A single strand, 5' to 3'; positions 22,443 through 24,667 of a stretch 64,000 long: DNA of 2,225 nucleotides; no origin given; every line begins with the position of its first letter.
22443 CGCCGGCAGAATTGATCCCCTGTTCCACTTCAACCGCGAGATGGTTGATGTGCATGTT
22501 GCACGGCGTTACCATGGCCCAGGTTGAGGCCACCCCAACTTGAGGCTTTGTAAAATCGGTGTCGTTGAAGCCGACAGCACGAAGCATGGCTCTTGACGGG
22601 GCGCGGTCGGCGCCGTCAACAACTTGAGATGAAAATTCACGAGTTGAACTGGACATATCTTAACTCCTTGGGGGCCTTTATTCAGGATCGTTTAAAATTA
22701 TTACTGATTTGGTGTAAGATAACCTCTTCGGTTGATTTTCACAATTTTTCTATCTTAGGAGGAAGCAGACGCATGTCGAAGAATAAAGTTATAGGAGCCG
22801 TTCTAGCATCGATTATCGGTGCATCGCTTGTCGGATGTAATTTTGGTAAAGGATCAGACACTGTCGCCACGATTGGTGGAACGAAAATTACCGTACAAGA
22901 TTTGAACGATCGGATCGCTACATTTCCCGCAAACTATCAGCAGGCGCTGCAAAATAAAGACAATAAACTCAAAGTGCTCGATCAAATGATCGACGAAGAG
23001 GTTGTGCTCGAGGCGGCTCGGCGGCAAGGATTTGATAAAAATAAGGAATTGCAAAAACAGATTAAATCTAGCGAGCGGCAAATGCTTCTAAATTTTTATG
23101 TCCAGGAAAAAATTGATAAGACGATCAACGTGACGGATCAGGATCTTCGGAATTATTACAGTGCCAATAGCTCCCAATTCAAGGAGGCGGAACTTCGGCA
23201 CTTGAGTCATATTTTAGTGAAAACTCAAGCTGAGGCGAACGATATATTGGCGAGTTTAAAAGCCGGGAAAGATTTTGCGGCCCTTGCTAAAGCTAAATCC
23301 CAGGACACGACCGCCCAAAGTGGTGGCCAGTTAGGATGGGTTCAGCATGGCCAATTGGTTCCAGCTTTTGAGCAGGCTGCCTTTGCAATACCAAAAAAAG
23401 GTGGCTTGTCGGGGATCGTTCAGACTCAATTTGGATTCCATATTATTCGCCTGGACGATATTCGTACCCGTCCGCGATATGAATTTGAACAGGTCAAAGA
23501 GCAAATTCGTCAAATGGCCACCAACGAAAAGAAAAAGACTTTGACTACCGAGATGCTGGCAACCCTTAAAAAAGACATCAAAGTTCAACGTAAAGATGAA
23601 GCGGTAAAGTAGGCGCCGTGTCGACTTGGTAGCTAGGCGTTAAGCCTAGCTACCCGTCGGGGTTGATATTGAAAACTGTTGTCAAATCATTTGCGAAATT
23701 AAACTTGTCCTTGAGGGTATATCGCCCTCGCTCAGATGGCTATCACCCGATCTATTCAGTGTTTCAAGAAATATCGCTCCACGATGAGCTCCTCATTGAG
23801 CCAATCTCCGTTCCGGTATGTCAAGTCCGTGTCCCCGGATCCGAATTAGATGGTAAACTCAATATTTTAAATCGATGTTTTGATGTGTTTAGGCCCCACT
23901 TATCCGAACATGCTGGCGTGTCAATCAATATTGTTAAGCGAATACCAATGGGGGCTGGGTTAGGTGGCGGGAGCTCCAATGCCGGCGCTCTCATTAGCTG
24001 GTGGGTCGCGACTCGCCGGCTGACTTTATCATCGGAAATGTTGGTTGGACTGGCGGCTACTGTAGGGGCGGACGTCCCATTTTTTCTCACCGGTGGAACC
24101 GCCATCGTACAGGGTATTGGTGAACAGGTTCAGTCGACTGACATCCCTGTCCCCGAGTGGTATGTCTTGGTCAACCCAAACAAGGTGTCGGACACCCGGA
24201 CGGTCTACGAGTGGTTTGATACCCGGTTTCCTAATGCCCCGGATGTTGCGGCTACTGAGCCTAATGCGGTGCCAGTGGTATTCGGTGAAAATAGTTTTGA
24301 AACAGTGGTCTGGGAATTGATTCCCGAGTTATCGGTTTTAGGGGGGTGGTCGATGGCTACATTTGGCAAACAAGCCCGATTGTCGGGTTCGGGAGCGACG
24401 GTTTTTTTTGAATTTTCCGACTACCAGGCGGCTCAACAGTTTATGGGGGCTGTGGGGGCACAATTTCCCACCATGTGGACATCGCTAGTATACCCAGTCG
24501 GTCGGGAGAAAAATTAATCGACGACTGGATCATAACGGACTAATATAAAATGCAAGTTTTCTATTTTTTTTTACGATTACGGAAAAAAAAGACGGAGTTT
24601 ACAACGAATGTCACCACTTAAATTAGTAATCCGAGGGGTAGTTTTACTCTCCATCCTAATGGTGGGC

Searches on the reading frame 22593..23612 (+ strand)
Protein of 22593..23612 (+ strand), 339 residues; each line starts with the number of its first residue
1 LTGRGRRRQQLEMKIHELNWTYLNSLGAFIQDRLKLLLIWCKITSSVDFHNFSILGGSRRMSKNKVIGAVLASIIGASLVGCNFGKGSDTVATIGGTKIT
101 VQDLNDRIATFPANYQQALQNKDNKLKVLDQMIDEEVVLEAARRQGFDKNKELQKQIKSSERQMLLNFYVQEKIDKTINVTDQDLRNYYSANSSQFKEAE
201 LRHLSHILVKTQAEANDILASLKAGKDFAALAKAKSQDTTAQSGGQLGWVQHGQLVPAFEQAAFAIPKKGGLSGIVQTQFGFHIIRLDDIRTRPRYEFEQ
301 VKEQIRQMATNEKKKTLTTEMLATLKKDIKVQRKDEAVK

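Call 17: search_protein_families(library=pfam, proteins=[window:22593-23612:+], max_evalue=0.001)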
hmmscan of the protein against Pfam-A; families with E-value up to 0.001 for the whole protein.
window:22593-23612:+ (339 aa): 6 families
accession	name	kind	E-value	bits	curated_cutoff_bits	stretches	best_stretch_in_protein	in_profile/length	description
PF13616.12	Rotamase_3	-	5.5e-24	85.4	22.5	1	203-289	17-114/116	PPIC-type PPIASE domain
PF00639.27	Rotamase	-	4.6e-22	79.2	21.7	1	210-289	17-97/97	PPIC-type PPIASE domain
PF13145.12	Rotamase_2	-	7.1e-21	75.7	27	1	180-303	1-121/121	PPIC-type PPIASE domain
PF13624.11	SurA_N_3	-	6.9e-11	42.7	27.2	1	60-175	7-130/162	SurA-like N-terminal domain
PF13623.11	SurA_N_2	-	2.4e-10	40.9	28.5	1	65-176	14-138/145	SurA-like N-terminal domain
PF11498.13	Activator_LAG-3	-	7.9e-05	22.2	23.3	1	89-172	288-378/476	Transcriptional activator LAG-3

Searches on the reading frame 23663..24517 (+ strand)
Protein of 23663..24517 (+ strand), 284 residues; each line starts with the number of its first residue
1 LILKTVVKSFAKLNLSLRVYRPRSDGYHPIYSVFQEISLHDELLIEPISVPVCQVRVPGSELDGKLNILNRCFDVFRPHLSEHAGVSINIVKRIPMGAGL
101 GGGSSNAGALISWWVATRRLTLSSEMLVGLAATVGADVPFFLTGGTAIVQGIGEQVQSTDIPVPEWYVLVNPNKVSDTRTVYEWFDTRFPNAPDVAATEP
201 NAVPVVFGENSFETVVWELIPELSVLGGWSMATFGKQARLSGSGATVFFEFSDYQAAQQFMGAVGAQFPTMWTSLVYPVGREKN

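Call 17: search_protein_families(library=pfam, proteins=[window:23663-24517:+], max_evalue=0.001)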
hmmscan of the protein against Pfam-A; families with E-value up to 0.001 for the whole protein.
window:23663-24517:+ (284 aa): 2 families
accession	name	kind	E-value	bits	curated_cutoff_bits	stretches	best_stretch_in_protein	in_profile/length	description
PF00288.32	GHMP_kinases_N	-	2.4e-11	44.1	22.3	1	67-145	1-87/87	GHMP kinases N terminal domain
PF08544.19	GHMP_kinases_C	-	0.00053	20.8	21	0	234-269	46-84/85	GHMP kinases C terminal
